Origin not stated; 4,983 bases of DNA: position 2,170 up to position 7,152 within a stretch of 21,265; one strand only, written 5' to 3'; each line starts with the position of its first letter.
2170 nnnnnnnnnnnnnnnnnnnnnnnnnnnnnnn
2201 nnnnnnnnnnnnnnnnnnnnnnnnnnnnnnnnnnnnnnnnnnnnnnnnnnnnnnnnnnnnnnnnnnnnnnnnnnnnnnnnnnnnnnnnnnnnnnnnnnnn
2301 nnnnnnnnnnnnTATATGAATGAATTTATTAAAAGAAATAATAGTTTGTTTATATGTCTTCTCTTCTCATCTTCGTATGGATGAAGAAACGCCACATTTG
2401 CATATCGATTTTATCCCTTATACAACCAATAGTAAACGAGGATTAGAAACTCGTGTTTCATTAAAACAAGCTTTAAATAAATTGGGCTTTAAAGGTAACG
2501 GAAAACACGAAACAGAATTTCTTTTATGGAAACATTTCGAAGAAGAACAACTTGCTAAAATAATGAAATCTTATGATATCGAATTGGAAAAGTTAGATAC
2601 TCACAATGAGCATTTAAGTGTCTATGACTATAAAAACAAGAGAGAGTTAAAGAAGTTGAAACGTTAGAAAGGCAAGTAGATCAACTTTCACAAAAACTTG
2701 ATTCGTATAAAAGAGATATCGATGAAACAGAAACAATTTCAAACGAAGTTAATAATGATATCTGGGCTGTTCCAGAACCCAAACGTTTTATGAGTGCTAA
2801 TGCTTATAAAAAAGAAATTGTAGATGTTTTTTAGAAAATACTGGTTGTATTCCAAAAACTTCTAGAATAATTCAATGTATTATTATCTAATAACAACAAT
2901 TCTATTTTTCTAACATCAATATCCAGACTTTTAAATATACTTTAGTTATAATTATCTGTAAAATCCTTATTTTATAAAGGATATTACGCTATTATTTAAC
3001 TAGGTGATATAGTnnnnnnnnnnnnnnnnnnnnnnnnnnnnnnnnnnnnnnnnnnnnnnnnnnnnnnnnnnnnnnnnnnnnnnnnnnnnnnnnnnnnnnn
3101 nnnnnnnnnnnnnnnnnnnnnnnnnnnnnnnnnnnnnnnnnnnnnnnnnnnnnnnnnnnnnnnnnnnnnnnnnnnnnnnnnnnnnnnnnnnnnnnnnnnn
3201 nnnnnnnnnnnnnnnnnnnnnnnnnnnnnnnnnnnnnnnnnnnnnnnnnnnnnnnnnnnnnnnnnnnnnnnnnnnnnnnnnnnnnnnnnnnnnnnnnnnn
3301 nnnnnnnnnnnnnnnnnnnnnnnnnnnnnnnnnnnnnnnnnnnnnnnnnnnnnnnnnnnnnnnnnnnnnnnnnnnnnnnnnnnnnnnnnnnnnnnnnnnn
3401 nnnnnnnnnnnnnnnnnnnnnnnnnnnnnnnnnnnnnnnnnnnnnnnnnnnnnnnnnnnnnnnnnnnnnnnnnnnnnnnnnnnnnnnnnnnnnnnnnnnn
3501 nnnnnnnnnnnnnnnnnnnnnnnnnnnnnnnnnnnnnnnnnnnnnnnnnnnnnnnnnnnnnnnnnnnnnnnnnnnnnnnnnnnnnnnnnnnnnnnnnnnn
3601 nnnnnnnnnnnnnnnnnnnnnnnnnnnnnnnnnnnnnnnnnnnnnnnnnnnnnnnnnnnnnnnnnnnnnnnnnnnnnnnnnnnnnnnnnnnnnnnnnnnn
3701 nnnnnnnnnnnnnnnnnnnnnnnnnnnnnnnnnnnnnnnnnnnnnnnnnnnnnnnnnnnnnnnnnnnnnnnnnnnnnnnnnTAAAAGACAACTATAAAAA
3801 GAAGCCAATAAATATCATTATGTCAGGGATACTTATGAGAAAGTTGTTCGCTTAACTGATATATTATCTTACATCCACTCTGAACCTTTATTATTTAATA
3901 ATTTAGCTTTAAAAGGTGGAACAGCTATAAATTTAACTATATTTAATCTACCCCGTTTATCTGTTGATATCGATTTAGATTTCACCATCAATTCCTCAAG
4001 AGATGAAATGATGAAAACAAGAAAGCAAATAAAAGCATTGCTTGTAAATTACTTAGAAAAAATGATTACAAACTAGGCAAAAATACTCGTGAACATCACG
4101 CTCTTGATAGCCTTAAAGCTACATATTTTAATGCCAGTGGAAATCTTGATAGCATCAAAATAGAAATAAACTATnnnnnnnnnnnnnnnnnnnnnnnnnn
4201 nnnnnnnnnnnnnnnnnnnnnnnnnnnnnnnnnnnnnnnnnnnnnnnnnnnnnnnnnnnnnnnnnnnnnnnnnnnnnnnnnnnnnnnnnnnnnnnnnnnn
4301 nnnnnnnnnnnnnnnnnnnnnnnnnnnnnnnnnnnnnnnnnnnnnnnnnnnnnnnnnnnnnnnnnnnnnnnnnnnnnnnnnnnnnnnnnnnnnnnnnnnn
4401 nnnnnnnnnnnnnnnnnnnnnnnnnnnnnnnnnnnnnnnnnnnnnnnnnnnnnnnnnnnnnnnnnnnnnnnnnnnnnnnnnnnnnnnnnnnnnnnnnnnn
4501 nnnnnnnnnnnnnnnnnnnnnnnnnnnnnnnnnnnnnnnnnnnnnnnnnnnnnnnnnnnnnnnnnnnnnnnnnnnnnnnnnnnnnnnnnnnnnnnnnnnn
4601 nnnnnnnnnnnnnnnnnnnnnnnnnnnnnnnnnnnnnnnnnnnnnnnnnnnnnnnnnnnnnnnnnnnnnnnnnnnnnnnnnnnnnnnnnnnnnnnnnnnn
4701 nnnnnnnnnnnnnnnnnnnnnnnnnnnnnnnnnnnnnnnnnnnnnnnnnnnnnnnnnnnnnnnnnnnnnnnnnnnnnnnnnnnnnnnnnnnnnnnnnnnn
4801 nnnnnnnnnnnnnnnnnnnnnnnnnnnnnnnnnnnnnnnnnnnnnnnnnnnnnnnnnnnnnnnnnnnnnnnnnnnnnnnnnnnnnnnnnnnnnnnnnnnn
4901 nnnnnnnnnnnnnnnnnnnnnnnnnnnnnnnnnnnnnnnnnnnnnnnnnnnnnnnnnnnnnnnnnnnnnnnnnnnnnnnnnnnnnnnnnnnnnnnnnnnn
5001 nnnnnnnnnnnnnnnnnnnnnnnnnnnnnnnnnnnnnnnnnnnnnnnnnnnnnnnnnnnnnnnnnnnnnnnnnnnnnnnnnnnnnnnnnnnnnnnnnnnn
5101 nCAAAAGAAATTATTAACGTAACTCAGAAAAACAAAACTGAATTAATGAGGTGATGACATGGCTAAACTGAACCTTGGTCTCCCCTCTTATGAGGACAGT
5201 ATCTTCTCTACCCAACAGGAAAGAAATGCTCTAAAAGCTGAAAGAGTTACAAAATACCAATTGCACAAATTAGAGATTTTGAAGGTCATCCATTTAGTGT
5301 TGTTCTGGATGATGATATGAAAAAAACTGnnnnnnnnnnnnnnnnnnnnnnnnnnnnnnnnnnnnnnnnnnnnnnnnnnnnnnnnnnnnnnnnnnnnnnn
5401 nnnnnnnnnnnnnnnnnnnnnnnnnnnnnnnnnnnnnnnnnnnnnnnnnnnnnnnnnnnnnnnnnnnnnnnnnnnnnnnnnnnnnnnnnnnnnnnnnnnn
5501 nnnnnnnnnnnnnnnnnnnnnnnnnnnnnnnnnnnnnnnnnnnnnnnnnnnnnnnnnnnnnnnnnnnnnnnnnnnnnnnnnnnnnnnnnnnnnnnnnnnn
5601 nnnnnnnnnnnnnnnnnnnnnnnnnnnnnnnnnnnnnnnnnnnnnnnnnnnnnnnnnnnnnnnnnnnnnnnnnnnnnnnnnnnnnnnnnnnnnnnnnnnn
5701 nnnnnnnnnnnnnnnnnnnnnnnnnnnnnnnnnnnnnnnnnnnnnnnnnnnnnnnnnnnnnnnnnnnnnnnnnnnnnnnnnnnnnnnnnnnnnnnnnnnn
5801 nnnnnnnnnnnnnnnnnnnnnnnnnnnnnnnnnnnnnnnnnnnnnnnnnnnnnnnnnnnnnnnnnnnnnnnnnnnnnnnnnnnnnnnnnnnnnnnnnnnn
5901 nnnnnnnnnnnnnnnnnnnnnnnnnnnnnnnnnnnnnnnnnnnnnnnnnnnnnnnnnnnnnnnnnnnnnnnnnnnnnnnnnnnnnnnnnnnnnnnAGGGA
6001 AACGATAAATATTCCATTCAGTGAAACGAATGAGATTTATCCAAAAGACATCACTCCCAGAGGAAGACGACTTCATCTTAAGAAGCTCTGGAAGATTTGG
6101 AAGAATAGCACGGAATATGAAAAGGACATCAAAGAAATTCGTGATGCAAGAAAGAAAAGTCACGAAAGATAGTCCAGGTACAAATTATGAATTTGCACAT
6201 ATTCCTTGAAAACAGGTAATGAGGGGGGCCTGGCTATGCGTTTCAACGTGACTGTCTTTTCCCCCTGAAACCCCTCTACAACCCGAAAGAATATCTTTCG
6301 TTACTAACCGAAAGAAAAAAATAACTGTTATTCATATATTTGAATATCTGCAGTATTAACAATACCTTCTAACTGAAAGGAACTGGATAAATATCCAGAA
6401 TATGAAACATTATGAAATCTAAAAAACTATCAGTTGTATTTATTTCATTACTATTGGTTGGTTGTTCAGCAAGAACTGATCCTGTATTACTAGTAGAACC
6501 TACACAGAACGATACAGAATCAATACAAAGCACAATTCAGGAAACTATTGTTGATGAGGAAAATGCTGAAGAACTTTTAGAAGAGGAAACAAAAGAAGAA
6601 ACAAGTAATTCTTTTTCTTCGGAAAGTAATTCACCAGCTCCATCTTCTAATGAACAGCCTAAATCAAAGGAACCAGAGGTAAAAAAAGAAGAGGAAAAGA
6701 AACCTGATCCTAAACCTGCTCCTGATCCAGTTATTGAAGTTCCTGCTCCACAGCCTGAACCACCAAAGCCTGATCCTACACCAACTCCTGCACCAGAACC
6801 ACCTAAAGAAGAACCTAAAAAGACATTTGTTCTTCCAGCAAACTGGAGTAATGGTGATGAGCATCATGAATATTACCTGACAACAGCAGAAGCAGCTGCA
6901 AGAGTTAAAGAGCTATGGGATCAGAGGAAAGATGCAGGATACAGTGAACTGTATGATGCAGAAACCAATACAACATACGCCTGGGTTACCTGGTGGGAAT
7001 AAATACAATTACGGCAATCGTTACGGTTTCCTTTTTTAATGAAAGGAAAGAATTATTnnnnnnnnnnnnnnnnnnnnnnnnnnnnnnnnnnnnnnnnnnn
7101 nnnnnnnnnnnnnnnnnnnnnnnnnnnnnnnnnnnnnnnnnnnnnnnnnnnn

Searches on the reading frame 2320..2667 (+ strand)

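Call 7: search_protein_families(library=pfam, proteins=[window:2320-2667:+], max_evalue=0.001)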
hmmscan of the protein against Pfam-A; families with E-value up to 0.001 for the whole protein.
window:2320-2667:+ (115 aa): 0 families

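Call 9: search_protein_families(library=ncbifam, proteins=[window:2320-2667:+], max_evalue=0.01)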
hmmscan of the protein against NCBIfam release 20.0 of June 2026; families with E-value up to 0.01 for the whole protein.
window:2320-2667:+ (115 aa): 1 family
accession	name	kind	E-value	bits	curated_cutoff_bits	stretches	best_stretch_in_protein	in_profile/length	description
NF041497.1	MobV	equivalog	3.8e-05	23.9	100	1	14-53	122-155/187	MobV family relaxase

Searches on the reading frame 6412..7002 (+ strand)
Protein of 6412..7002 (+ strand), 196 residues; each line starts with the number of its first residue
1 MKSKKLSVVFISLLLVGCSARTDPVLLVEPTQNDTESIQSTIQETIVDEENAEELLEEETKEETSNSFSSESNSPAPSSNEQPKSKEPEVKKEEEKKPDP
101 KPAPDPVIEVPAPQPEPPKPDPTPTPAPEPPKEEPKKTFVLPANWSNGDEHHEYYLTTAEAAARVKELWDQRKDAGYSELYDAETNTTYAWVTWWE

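Call 7: search_protein_families(library=pfam, proteins=[window:6412-7002:+], max_evalue=0.001)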
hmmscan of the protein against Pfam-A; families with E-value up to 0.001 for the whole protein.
window:6412-7002:+ (196 aa): 0 families

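Call 9: search_protein_families(library=ncbifam, proteins=[window:6412-7002:+], max_evalue=0.01)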
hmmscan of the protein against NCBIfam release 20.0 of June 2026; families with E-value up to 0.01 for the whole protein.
window:6412-7002:+ (196 aa): 2 families
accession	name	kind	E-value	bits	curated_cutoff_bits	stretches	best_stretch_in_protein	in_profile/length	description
TIGR04526.1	predic_Ig_block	subfamily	3.7e-06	26.2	150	1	3-138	2-126/693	putative immunoglobulin-blocking virulence protein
TIGR02747.1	TraV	equivalog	0.0016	19.1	44.75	1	1-107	1-103/145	type IV conjugative transfer system lipoprotein TraV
